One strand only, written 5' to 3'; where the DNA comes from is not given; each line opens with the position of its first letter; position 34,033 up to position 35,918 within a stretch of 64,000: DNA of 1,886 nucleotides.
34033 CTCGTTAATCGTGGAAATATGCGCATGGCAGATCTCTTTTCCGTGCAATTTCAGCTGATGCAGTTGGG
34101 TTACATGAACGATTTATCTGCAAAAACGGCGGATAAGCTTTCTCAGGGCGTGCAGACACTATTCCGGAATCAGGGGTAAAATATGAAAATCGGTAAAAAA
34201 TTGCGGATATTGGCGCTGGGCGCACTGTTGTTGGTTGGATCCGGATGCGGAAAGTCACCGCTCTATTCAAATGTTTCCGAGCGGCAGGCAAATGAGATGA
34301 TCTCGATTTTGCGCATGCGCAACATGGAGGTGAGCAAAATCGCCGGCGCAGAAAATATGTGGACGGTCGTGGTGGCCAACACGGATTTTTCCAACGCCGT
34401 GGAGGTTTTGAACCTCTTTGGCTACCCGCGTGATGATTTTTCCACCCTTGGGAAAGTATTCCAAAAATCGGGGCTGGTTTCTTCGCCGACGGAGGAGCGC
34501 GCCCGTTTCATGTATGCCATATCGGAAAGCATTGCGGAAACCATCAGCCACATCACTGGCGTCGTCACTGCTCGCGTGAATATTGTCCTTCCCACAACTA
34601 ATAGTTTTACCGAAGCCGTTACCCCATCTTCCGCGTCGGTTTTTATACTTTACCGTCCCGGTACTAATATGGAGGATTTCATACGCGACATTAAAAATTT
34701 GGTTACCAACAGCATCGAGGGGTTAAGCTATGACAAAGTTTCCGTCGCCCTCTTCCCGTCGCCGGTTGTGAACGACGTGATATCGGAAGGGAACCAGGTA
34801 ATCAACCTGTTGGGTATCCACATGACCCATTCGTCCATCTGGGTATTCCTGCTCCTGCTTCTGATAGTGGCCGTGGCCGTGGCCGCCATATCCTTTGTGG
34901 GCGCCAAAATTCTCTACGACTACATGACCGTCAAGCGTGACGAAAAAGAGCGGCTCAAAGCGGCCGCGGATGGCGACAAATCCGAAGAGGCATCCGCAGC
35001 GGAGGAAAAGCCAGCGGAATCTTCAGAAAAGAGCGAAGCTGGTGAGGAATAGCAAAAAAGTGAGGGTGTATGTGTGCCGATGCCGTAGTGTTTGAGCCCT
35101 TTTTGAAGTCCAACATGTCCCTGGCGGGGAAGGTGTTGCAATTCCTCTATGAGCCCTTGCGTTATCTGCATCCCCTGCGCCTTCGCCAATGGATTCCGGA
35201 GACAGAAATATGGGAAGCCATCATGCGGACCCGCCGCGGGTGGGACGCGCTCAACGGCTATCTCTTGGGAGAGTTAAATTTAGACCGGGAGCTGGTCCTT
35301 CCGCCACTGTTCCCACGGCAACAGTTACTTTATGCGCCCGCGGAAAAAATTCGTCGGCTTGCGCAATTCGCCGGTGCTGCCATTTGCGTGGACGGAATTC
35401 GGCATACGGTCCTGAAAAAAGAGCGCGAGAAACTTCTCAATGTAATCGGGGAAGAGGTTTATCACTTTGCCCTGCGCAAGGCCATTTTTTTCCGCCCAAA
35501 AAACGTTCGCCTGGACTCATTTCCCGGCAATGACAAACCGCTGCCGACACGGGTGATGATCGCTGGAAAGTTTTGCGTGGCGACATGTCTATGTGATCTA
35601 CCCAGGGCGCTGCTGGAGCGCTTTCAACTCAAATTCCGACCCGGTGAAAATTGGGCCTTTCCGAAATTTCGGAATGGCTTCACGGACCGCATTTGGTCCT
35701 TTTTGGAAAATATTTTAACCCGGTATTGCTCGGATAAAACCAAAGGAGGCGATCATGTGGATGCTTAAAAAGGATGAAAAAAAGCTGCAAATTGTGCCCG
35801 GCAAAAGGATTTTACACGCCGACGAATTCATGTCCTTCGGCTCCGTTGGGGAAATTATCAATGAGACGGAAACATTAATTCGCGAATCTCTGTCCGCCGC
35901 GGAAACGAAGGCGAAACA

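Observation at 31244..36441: Stand-alone half of a non-flagellar T3SS: sctD-E-F-G-I-J-K-L operon with Yersinia virC-like order but no secretin, ATPase or export gate nearby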

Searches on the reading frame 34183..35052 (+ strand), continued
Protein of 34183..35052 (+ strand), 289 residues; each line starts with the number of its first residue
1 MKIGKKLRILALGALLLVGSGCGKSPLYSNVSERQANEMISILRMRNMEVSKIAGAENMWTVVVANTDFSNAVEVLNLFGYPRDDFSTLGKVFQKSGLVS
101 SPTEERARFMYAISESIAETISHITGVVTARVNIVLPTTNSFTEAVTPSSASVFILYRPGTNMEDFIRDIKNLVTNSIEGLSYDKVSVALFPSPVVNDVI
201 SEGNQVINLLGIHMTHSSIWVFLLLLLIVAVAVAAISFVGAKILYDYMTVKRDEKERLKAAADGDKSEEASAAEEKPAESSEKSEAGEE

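Call 37: search_solved_structures(query=P0382, max_evalue=1e-10)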
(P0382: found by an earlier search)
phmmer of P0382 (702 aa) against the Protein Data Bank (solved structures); distinct sequences matched with E-value up to 1e-10: 23.
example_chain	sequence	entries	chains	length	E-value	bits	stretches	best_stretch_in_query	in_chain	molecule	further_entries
7alw_A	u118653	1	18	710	1.1e-247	827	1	13-699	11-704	Low calcium response protein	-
7awa_A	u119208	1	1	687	2.5e-138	465.7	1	18-697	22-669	Secretion system apparatus protein SsaV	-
7qij_AA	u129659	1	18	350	8.7e-121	407.8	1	358-699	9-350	Low calcium response locus protein D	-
36hw_A2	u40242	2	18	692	3.5e-113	382.6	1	25-689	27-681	Flagellar biosynthesis protein FlhA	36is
12dv_B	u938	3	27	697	1.1e-98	334.7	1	10-694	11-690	Flagellar biosynthesis protein FlhA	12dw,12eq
7amy_A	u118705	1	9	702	7.3e-98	332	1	25-696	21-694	Flagellar biosynthesis protein FlhA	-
6wa6_A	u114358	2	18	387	5.8e-92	312.5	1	342-697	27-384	Low calcium response locus protein D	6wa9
4a5p_A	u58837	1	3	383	1.1e-49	172.8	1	351-694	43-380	PROTEIN MXIA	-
2x49_A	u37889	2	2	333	1.3e-47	166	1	363-691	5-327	INVASION PROTEIN INVA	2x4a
7feb_E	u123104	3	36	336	5.5e-45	157.3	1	383-697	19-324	Secretion system apparatus protein SsaV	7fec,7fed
7k08_A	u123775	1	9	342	1.1e-43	153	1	367-697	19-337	Translocator EscV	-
7osl_A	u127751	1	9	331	1.2e-43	152.9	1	368-697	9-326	Translocator EscV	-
3mix_A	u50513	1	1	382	1.3e-39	139.6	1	384-697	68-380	Flagellar biosynthesis protein flhA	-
3myd_A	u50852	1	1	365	1.4e-25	93.2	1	381-697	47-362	Flagellar biosynthesis protein flhA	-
6ai2_A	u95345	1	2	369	1.2e-20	76.9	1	387-689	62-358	Flagellar biosynthesis protein FlhA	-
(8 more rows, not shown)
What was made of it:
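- On Chlamydial ('Chlamy') T3SS family: The SctV C-terminal domain is closer to YscV than to CdsV (call 37).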

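Call 38: search_solved_structures(query=window:34183-35052:+, max_evalue=0.001)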
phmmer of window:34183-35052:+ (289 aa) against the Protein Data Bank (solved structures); distinct sequences matched with E-value up to 0.001: 11.
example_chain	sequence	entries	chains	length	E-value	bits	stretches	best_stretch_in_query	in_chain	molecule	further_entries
6rwx_a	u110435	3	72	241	2.9e-24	89.2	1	15-232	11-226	Lipoprotein MxiJ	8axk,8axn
1yj7_A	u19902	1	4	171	8.1e-24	87.7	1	24-191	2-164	escJ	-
3j6d_a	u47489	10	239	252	2.9e-22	82.6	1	14-229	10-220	Pathogenicity 1 island effector protein | Lipoprotein PrgK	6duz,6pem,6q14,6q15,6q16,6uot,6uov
5tcp_0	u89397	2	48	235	1.9e-20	76.6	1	25-229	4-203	Lipoprotein PrgK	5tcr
2y9j_Y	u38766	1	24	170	7.1e-20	74.7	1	28-190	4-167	LIPOPROTEIN PRGK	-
7cik_A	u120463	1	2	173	4.4e-11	45.9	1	80-187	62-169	Flagellar M-ring protein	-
4oyc_A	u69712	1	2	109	3.1e-07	33.3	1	99-191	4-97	Lipoprotein PrgK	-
4w4m_A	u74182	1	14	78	1.9e-05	27.5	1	25-83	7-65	Lipoprotein PrgK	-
2mky_A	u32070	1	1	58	6.6e-05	25.7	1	27-75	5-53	Pathogenicity 1 island effector protein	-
6scn_A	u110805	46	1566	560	0.00026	23.8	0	100-186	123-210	Flagellar M-ring protein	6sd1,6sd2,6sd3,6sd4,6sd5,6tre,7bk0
12dr_A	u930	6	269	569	0.00058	22.6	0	110-199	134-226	Flagellar M-ring protein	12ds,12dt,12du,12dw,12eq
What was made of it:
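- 34183..35052 (+): sctJ: inner-membrane ring lipoprotein with a C-terminal TM segment. PDB hits MxiJ, EscJ and PrgK (call 38).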

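Call 46: find_related_loci(query=A1, collection=genome_contigs, flank=10000)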
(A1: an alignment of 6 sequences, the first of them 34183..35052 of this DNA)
Query A1 (289 aa) in genome_contigs; peptide patterns used: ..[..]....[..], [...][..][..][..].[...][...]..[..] (x = any residue, [..] = any of these).
224 stretches matched a pattern; 133 encode a relative of the query (tblastn E <= 1e-3); the best 80 are kept; 80 distinct loci.
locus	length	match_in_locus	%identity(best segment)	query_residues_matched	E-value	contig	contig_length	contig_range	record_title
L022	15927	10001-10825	90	1-275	1e-165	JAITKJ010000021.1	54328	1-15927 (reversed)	MAG: Puniceicoccales bacterium isolate Pcl387_bin45 k119_2747720, whole genome shotgun sequence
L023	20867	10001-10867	87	1-289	2e-148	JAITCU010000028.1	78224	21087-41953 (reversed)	MAG: Puniceicoccales bacterium isolate Nm470_bin100 k119_831910, whole genome shotgun sequence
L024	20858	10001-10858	86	1-289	7e-144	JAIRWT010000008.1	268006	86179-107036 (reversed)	MAG: Puniceicoccales bacterium isolate Gsp477_bin122 k119_4727762, whole genome shotgun sequence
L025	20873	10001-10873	70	1-289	2e-125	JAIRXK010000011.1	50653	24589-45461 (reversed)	MAG: Puniceicoccales bacterium isolate Gsp477_bin156 k119_1851865, whole genome shotgun sequence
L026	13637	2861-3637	63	22-282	3e-109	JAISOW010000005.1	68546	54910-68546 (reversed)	MAG: Puniceicoccales bacterium isolate Iy174_bin61 k119_2847144, whole genome shotgun sequence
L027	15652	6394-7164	63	1-257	2e-108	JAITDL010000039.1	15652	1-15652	MAG: Puniceicoccales bacterium isolate Nm470_bin13 k119_2787483, whole genome shotgun sequence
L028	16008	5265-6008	64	27-273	7e-103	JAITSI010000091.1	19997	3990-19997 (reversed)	MAG: Puniceicoccales bacterium isolate Roe453_bin74 k119_2135183, whole genome shotgun sequence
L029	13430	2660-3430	63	1-257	1e-101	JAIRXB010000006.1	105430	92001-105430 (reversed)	MAG: Puniceicoccales bacterium isolate Gsp477_bin14 k119_2411482, whole genome shotgun sequence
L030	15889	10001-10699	62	19-251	3e-98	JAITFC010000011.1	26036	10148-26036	MAG: Puniceicoccales bacterium isolate Nm470_bin87 k119_2165882, whole genome shotgun sequence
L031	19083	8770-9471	66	19-251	8e-98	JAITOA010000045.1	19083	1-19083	MAG: Puniceicoccales bacterium isolate Po218_bin38 k119_1336112, whole genome shotgun sequence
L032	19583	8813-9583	58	5-261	5e-97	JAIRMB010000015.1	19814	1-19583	MAG: Puniceicoccales bacterium isolate Cc175_bin8 k119_1954636, whole genome shotgun sequence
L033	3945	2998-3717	60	24-263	1e-91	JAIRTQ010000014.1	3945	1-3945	MAG: Puniceicoccales bacterium isolate Ct408_bin89 k119_2899492, whole genome shotgun sequence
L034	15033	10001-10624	53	20-222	2e-68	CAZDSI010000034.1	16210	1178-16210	MAG TPA_asm: uncultured Opitutales bacterium isolate binchicken_co135_18 genome assembly, contig: NODE_5480_length_16210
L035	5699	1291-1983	47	2-233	1e-66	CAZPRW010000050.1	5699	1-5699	MAG TPA_asm: uncultured Opitutales bacterium isolate SRP225648_co1_71 genome assembly, contig: NODE_36275_length_5699_co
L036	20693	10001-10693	47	2-233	5e-66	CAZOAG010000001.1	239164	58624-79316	MAG TPA_asm: uncultured Opitutales bacterium isolate SRP313737_co1_127 genome assembly, contig: NODE_26_length_239164_co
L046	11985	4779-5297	57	21-193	3e-62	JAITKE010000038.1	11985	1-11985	MAG: Puniceicoccales bacterium isolate Pcl387_bin38 k119_616029, whole genome shotgun sequence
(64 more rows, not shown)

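Call 80: search_protein_families(library=ncbifam, proteins=[L008:11885-12664:+, L008:12757-13875:+, L008:13910-14608:+, L008:14623-15282:+, L008:15485-16738:+, L008:8831-9844:-, L021:8362-8646:+, L021:8658-9032:+, L021:9040-9510:+, L021:9517-10017:+], max_evalue=0.01)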
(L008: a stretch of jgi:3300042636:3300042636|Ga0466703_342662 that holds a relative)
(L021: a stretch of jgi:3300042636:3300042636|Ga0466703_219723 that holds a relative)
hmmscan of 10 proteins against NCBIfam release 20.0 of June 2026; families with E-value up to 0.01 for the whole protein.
L008:11885-12664:+ (259 aa): 1 family
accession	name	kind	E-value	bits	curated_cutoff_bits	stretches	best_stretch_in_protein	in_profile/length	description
TIGR02514.1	type_III_yscP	equivalog_domain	0.00084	19.5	76.5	1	116-222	15-120/129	type III secretion system needle length determinant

L008:12757-13875:+ (372 aa): 1 family
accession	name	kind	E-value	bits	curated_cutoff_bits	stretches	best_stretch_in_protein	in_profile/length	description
TIGR02551.1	SpaO_YscQ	equivalog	0.0087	16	100.8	0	303-342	137-177/300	type III secretion system cytoplasmic ring protein SctQ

L008:13910-14608:+ (232 aa): 8 families
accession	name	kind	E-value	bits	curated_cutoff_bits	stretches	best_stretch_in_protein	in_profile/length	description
TIGR02551.1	SpaO_YscQ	equivalog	3e-25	89.8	100.8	1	74-222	227-300/300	type III secretion system cytoplasmic ring protein SctQ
TIGR02480.1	fliN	equivalog_domain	9.7e-15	54.2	84.05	1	154-223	5-74/77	flagellar motor switch protein FliN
NF005956.0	PRK08035.1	equivalog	4.2e-10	39.3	230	1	143-220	237-314/323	YscQ/HrcQ family type III secretion apparatus protein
NF006018.0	PRK08158.1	equivalog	7.8e-10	38.2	223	1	154-223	227-296/303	YscQ/HrcQ family type III secretion apparatus protein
NF005275.1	PRK06782.1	equivalog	1e-08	34.4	681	1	92-221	408-514/516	flagellar motor switch protein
NF006273.1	PRK08433.1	equivalog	1.2e-07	31.9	114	1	146-225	10-89/100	flagellar motor switch protein FliN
TIGR01397.1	fliM_switch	equivalog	0.002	17.3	219.6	1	144-221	240-317/320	flagellar motor switch protein FliM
NF006272.1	PRK08432.1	equivalog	0.005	16.4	219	1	150-222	190-263/274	flagellar motor switch protein FliY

L008:14623-15282:+ (219 aa): 4 families
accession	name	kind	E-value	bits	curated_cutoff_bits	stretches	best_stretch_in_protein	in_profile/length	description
NF009438.0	PRK12797.1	subfamily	8.8e-86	287.1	179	1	8-219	6-217/217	EscR/YscR/HrcR family type III secretion system export apparatus protein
TIGR01102.1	yscR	equivalog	1e-77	260.6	208.6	1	14-214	2-202/202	type III secretion system export apparatus subunit SctR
TIGR01103.1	fliP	equivalog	7.9e-61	205.3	217.45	1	16-216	1-195/197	flagellar type III secretion system pore protein FliP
NF009437.0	PRK12796.1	equivalog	6.3e-59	199.3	263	1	10-218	5-217/223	EscR/YscR/HrcR family type III secretion system export apparatus protein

L008:15485-16738:+ (417 aa): 0 families

L008:8831-9844:- (337 aa): 0 families

L021:8362-8646:+ (94 aa): 1 family
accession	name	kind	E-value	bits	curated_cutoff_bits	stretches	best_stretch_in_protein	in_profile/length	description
TIGR02511.1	type_III_tyeA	equivalog_domain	0.00026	21.2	25.9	1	10-85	9-82/82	TyeA family type III secretion system gatekeeper subunit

L021:8658-9032:+ (124 aa): 1 family
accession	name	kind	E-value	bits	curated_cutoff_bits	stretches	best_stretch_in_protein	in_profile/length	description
TIGR02503.1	type_III_SycN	equivalog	4.8e-06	26.4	84.55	1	6-121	4-118/120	type III secretion chaperone SycN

L021:9040-9510:+ (156 aa): 1 family
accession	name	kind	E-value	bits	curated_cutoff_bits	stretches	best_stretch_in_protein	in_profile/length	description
TIGR02502.2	type_III_YscX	equivalog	1.5e-18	67.3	30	1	30-155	3-121/122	type III secretion apparatus assembly protein SctX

L021:9517-10017:+ (166 aa): 1 family
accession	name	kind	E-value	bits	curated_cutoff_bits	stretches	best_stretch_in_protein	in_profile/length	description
NF052415.1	T3SS_chap_SctY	equivalog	2.3e-16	60.2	70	1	1-106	1-106/106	type III secretion apparatus assembly chaperone SctY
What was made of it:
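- On Non-flagellar T3SS (injectisome): SctR was found next to sctQ in the close relative L008 (call 80).
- Closest known: Yersinia Ysc injectisome, virC operon. Same: SctX passes its curated threshold and SctY nearly does (call 80).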

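Call 81: search_protein_families(library=ncbifam, proteins=[P0258, P0382, L005:3480-3992:+], max_evalue=1e-20)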
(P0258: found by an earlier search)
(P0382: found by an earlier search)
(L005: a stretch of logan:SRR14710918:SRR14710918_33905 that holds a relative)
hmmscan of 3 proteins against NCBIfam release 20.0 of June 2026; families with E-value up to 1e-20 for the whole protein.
P0258 (444 aa): 33 families (the best 25 are shown)
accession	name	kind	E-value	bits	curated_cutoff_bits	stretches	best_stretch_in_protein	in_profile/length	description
NF005391.0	PRK06936.1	equivalog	1.4e-232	772.2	657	1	6-442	4-438/439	type III secretion system ATPase SctN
TIGR02546.1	III_secr_ATP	equivalog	7.8e-201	667.3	604.75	1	22-441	2-421/423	type III secretion system ATPase SctN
TIGR03497.1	FliI_clade2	equivalog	5.7e-181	602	629.8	1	27-441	1-412/413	flagellar protein export ATPase FliI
TIGR01026.1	fliI_yscN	subfamily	8.2e-181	601.5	379.5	1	16-441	14-438/440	FliI/YscN family ATPase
NF006575.0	PRK09099.1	subfamily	8.6e-181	601.5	706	1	6-441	7-440/443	type III secretion system ATPase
NF005295.0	PRK06820.1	equivalog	6.9e-179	595.4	690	1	17-442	21-439/440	EscN/YscN/HrcN family type III secretion system ATPase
TIGR03496.1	FliI_clade1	equivalog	1e-168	561.4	619.1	1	27-440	1-413/414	flagellar protein export ATPase FliI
TIGR03498.1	FliI_clade3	equivalog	4.5e-151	503.3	587.45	1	27-441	1-417/418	flagellar protein export ATPase FliI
NF005765.0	PRK07594.1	equivalog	3.3e-150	500.6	715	1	26-442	22-431/433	EscN/YscN/HrcN family type III secretion system ATPase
NF006012.0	PRK08149.1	equivalog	4.1e-145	484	594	1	26-442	10-430/431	type III secretion system ATPase SctN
NF006290.1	PRK08472.1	equivalog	2.2e-137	458.4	644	1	12-440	5-431/433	flagellar protein export ATPase FliI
NF005535.1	PRK07196.1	equivalog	6.4e-127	424.1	715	1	16-440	10-432/434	flagellar protein export ATPase FliI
NF004578.0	PRK05922.1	equivalog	2.2e-98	329.9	604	1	29-442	23-431/434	type III secretion system ATPase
NF040574.1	T3SS_ATP_VscN2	exception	1.3e-81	274.6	750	1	105-439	84-414/420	type III secretion system ATPase VscN2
NF009884.0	PRK13343.1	equivalog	1.7e-60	205.1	554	1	18-425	22-426/507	F0F1 ATP synthase subunit alpha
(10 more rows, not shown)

P0382 (702 aa): 5 families
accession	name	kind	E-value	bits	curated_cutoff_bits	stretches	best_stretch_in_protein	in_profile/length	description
TIGR01399.1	hrcV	equivalog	9.5e-273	906.7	692.25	1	18-697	3-677/677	type III secretion system export apparatus subunit SctV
NF009363.0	PRK12720.1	equivalog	1.8e-215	717.4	993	1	17-698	16-672/683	EscV/YscV/HrcV family type III secretion system export apparatus protein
NF011865.0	PRK15337.1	equivalog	5.1e-212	705.9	800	1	22-694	17-683/686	EscV/YscV/HrcV family type III secretion system export apparatus protein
TIGR01398.1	FlhA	equivalog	3.3e-190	633.8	772.1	1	18-697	2-678/678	flagellar biosynthesis protein FlhA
NF004571.0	PRK05910.1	equivalog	2.3e-70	237.7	670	1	27-319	17-302/584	type III secretion system protein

L005:3480-3992:+ (170 aa): 0 families
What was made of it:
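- SctN passes NF005391 (772 against 657), SctV passes TIGR01399 (907 against 692), and SctR and SctX also pass their curated thresholds (calls 80, 81).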

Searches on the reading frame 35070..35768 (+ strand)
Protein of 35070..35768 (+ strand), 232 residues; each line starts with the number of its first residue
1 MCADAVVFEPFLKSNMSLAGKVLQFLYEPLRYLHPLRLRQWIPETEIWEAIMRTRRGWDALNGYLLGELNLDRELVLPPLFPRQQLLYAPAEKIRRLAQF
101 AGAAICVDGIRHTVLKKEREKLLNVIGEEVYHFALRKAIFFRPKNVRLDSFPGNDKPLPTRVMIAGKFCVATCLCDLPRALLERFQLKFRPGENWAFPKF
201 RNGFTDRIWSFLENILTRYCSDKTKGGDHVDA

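Call 3: search_protein_families(library=pfam, proteins=[window:35070-35768:+], max_evalue=0.1)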
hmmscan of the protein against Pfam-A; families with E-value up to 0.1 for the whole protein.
window:35070-35768:+ (232 aa): 2 families
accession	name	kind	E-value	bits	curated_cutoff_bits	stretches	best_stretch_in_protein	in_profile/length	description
PF06578.17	YscK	-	7.6e-09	35.8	22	1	23-192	5-169/209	YOP proteins translocation protein K (YscK)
PF09482.15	OrgA_MxiK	-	0.012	16.1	25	1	23-191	2-148/181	Bacterial type III secretion apparatus protein (OrgA_MxiK)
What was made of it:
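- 35070..35768 (+): sctK: sorting-platform adaptor. PF06578 YscK at 35.8 bits (cutoff 22) (call 3). dN/dS 0.12.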

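Call 4: search_protein_families(library=ncbifam, proteins=[window:35070-35768:+], max_evalue=0.1)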
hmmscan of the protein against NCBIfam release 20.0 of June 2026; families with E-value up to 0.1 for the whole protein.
window:35070-35768:+ (232 aa): 1 family
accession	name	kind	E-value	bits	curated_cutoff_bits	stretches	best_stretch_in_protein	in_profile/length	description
TIGR02555.1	OrgA_MxiK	equivalog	0.0011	18.8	118.6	0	153-191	111-148/185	type III secretion apparatus protein OrgA/MxiK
